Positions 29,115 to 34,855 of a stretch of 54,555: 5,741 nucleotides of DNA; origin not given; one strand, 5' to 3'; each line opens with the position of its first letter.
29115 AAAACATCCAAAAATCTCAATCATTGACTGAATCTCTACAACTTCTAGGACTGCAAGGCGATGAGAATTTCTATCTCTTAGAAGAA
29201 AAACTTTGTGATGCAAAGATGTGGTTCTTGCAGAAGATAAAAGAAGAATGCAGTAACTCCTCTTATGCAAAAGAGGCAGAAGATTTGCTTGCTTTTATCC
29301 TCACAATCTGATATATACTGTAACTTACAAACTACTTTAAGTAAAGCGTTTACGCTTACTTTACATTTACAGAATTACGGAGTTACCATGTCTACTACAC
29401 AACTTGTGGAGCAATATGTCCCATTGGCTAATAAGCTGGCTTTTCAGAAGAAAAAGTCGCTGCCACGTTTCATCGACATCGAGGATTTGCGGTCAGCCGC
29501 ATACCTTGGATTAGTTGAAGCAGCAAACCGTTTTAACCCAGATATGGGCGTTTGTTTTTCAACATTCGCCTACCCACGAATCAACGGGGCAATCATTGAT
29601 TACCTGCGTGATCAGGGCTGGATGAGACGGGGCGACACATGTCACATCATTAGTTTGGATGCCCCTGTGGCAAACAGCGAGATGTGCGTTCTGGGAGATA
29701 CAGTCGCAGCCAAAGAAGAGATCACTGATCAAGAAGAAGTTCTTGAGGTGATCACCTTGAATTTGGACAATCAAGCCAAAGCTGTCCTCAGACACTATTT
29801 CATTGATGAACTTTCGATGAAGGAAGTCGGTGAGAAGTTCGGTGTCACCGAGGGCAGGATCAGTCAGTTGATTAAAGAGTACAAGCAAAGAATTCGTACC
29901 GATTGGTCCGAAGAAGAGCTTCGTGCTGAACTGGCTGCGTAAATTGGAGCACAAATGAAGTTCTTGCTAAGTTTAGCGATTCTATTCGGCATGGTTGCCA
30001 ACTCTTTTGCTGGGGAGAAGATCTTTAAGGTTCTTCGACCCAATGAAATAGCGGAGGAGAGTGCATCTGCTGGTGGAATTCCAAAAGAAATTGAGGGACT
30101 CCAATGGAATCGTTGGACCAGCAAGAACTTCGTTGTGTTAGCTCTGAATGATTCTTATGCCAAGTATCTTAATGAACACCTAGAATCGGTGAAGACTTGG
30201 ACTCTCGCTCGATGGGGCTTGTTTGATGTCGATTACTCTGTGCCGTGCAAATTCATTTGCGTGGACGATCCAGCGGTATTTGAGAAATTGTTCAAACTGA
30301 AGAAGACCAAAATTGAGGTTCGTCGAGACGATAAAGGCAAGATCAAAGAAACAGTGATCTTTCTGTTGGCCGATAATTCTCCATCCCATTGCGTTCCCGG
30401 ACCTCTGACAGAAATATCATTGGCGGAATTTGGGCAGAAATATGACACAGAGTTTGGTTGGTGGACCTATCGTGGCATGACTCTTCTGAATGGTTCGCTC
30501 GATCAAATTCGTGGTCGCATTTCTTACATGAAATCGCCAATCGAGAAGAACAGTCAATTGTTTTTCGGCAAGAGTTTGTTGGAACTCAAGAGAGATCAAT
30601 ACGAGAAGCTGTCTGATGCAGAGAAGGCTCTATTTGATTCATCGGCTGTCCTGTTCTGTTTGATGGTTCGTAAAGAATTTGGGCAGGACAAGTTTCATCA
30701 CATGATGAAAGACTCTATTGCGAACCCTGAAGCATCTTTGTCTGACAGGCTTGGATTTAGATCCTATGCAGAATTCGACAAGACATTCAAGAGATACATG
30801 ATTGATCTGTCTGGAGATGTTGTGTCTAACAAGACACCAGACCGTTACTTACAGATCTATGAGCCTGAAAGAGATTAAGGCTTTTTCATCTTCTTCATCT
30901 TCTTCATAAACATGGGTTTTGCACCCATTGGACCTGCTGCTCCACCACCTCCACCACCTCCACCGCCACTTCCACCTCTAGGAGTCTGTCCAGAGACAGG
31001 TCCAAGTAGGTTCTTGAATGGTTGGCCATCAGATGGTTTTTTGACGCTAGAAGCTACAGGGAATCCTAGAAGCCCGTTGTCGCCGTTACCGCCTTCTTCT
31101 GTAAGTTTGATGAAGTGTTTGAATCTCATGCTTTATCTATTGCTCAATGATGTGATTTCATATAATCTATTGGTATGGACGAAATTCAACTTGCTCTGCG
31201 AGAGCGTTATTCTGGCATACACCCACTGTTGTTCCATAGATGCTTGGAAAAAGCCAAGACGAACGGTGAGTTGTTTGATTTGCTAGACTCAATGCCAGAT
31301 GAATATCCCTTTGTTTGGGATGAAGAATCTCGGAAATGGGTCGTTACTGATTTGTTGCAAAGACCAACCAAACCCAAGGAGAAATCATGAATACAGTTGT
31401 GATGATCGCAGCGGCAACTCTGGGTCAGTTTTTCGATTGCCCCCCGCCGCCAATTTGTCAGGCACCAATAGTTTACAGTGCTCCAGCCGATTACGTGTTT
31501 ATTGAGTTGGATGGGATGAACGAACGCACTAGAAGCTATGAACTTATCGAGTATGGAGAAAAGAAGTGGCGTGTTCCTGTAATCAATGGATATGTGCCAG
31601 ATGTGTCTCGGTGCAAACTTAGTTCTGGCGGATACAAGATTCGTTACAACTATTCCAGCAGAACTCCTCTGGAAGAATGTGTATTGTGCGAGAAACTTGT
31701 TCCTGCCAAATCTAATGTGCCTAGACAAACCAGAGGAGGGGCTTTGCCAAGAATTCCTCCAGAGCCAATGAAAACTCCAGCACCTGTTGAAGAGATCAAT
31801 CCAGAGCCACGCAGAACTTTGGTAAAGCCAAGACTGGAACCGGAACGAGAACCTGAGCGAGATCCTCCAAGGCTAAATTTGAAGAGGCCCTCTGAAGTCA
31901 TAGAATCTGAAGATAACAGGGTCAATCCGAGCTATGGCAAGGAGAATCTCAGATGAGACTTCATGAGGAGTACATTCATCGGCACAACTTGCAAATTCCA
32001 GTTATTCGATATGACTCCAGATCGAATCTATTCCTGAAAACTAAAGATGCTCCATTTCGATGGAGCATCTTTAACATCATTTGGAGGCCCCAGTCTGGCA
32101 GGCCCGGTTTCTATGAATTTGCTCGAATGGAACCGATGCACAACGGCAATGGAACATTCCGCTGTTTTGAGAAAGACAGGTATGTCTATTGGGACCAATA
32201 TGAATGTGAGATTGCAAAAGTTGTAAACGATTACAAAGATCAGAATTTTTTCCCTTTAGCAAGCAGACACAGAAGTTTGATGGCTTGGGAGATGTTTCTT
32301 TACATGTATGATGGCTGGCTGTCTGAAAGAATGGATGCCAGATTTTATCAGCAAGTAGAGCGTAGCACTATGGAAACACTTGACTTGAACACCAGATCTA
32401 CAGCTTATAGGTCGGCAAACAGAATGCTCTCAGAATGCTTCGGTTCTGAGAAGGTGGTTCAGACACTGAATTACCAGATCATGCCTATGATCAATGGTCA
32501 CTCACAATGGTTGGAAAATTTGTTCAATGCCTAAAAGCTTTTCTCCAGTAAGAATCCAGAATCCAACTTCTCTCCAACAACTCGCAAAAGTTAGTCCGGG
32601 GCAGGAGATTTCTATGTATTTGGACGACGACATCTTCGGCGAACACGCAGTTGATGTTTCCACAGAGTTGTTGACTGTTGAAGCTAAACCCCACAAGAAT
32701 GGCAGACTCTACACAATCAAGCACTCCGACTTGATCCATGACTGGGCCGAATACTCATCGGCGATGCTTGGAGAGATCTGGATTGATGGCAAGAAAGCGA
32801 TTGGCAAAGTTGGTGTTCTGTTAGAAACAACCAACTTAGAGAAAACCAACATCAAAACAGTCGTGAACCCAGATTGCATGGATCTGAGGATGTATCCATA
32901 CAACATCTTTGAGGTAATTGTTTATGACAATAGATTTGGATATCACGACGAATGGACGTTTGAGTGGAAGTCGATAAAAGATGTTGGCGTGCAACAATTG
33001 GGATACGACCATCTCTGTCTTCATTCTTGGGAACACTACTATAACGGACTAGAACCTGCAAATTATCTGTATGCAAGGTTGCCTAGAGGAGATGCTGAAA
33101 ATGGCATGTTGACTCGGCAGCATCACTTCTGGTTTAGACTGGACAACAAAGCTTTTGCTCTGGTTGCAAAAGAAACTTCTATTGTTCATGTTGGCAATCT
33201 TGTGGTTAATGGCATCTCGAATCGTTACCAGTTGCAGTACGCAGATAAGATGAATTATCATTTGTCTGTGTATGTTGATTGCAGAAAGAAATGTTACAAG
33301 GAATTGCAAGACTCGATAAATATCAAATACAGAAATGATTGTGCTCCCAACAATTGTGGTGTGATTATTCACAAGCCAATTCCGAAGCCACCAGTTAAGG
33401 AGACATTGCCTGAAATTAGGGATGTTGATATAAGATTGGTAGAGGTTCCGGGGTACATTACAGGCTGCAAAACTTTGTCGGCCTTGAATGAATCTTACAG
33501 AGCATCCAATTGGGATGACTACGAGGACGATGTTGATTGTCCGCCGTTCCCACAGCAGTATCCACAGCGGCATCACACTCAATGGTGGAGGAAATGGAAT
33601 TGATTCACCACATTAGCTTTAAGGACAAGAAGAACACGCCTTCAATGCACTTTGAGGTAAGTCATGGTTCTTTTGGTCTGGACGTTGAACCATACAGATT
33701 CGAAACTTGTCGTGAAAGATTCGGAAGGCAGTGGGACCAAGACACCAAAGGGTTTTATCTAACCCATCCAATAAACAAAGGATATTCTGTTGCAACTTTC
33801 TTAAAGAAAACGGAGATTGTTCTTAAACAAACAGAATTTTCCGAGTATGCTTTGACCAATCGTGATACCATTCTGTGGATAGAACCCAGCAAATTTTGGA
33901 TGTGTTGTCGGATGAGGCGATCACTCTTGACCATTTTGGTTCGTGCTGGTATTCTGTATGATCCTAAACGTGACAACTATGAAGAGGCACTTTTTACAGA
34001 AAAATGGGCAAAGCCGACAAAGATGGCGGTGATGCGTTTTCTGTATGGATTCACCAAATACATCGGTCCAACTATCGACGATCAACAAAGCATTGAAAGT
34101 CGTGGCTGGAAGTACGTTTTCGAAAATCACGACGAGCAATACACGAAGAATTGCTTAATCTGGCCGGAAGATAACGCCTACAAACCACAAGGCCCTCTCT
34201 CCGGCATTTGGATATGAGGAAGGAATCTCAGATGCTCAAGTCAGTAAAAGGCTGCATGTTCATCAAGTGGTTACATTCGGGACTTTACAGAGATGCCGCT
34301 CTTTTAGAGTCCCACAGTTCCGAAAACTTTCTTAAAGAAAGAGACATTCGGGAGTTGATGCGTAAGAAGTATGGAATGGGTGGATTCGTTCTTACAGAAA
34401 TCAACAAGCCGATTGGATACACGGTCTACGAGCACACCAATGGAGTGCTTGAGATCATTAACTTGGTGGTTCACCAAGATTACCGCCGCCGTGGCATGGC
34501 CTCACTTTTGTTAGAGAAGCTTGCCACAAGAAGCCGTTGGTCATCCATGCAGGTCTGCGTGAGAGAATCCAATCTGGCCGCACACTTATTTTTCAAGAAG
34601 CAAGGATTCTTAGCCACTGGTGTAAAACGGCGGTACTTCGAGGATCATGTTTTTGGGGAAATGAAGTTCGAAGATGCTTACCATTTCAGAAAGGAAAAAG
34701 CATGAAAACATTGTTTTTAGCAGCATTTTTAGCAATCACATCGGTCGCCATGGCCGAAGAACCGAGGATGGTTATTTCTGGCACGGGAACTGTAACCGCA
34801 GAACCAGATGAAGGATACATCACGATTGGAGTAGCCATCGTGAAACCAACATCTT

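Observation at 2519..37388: Phage-encoded translation toolkit: bS21, IF1 (with loop insertion), IF3, peptide deformylase, DnaJ and two Rim-like acetyltransferases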

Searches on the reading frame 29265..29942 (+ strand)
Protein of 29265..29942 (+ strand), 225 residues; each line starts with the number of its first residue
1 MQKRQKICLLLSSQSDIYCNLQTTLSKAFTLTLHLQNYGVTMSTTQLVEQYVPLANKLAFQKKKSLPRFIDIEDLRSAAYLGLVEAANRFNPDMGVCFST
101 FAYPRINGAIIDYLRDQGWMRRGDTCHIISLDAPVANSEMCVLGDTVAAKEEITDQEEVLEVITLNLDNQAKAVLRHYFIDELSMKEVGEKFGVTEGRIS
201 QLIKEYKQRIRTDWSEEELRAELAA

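Call 82: search_protein_families(library=pfam, proteins=[window:29265-29942:+], max_evalue=0.01)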
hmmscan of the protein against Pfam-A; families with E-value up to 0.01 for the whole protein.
window:29265-29942:+ (225 aa): 6 families
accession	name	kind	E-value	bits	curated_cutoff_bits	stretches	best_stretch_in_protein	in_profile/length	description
PF04542.20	Sigma70_r2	-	3.8e-14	52.7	24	1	47-119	1-70/71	Sigma-70 region 2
PF04545.22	Sigma70_r4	-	2.2e-09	37.1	24.1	1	167-210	5-48/50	Sigma-70, region 4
PF07638.17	Sigma70_ECF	-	2.8e-05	24.5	21.1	1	108-201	85-170/185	ECF sigma factor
PF04297.20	UPF0122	-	0.00046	20.8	22.7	1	162-208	13-59/101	Putative helix-turn-helix protein, YlxM / p13 like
PF08281.18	Sigma70_r4_2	-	0.0013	18.8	25.7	1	167-204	11-48/54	Sigma-70, region 4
PF13518.12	HTH_28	-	0.0048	17.4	25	0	174-208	5-38/52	Helix-turn-helix domain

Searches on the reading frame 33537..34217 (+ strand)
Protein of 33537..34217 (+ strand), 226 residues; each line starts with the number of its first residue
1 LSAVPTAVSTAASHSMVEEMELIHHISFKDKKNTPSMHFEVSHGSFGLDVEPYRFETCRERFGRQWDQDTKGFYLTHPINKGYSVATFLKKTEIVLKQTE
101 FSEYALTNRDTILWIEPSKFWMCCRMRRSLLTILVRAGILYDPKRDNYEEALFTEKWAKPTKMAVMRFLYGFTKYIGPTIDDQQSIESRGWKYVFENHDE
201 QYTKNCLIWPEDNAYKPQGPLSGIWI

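Call 82: search_protein_families(library=pfam, proteins=[window:33537-34217:+], max_evalue=0.01)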
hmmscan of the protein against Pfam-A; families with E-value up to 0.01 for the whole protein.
window:33537-34217:+ (226 aa): 0 families

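Call 106: search_protein_families(library=pfam, proteins=[window:33537-34217:+], max_evalue=0.01)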
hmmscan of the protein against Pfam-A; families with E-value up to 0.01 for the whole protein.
window:33537-34217:+ (226 aa): 0 families

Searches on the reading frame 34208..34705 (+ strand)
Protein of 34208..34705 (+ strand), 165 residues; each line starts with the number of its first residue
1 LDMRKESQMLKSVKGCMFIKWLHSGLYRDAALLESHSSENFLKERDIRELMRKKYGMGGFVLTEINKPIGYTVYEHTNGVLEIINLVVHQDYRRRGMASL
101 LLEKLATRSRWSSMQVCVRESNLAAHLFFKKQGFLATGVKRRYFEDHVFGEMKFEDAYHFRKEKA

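Call 4: search_protein_families(library=pfam, proteins=[window:34208-34705:+], max_evalue=0.01)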
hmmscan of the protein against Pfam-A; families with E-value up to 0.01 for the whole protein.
window:34208-34705:+ (165 aa): 5 families
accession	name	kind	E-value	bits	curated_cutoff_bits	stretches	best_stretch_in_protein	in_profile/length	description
PF00583.31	Acetyltransf_1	-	1.9e-12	47.9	20.7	1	47-134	24-116/116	Acetyltransferase (GNAT) family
PF13508.13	Acetyltransf_7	-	1.3e-10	41.9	27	1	60-134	6-82/84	Acetyltransferase (GNAT) domain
PF13673.13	Acetyltransf_10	-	1.4e-10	41.7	23.6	1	39-153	14-125/128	Acetyltransferase (GNAT) domain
PF08445.16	FR47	-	5.8e-05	23.4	22.1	1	82-137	23-80/86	FR47-like protein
PF14542.12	Acetyltransf_CG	-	6.8e-05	23.4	30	1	63-116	5-60/80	GCN5-related N-acetyl-transferase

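Call 5: search_protein_families(library=ncbifam, proteins=[window:34208-34705:+], max_evalue=0.01)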
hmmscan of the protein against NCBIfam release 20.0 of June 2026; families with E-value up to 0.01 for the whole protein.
window:34208-34705:+ (165 aa): 12 families
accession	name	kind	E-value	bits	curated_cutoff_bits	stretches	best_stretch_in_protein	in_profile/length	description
TIGR01575.1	rimI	equivalog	4.3e-16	59.3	86.4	1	60-157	34-129/132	ribosomal protein S18-alanine N-acetyltransferase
NF007025.1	PRK09491.1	equivalog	1.3e-05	25.2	173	1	69-145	51-130/145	ribosomal protein S18-alanine N-acetyltransferase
NF053587.1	SpmdActasePaiA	equivalog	9.3e-05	22.3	250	1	77-146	87-159/172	spermidine/spermine N(1)-acetyltransferase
NF007853.0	PRK10562.1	equivalog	0.00054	20.2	125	1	85-137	73-123/146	N-acetyltransferase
NF005840.0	PRK07757.1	equivalog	0.0014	18.5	154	1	33-151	20-133/153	N-acetyltransferase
NF040501.1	resist_ArsN2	equivalog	0.0017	18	125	1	60-136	26-103/133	arsenic resistance N-acetyltransferase ArsN2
NF007807.0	PRK10514.1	equivalog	0.0025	17.7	134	1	64-139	58-127/147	acetyltransferase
NF003641.0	PRK05279.1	equivalog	0.003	16.5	344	1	78-139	357-417/441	amino-acid N-acetyltransferase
TIGR03448.1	mycothiol_MshD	equivalog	0.0033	16.8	163.1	1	42-109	30-100/294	mycothiol synthase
TIGR02406.1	ectoine_EctA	equivalog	0.005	16.9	120.6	1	78-157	64-148/157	diaminobutyrate acetyltransferase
NF002959.0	PRK03624.1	equivalog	0.0061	16.3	124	1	84-135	76-130/147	GNAT family acetyltransferase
NF041158.1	Spm_actase_Thplmales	equivalog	0.0097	16.2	225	0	20-103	24-108/115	spermidine N(1)-acetyltransferase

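Call 53: search_solved_structures(query=window:34208-34702:+, max_evalue=0.001)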
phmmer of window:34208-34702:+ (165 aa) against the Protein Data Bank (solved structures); distinct sequences matched with E-value up to 0.001: 5.
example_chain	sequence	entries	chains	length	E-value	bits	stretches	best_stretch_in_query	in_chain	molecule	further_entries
9mto_A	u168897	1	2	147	7.2e-06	29.4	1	58-145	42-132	[Ribosomal protein bS18]-alanine N-acetyltransferase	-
3f8k_A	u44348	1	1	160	5.2e-05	26.6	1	76-155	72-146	Protein acetyltransferase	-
5isv_A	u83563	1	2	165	0.00021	24.7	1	59-145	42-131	Ribosomal-protein-alanine acetyltransferase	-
4pv6_C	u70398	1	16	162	0.00046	23.5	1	60-147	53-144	N-terminal acetyltransferase complex subunit [ARD1]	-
2cnm_A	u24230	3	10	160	0.00058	23.2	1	81-145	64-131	MODIFICATION OF 30S RIBOSOMAL SUBUNIT PROTEIN S18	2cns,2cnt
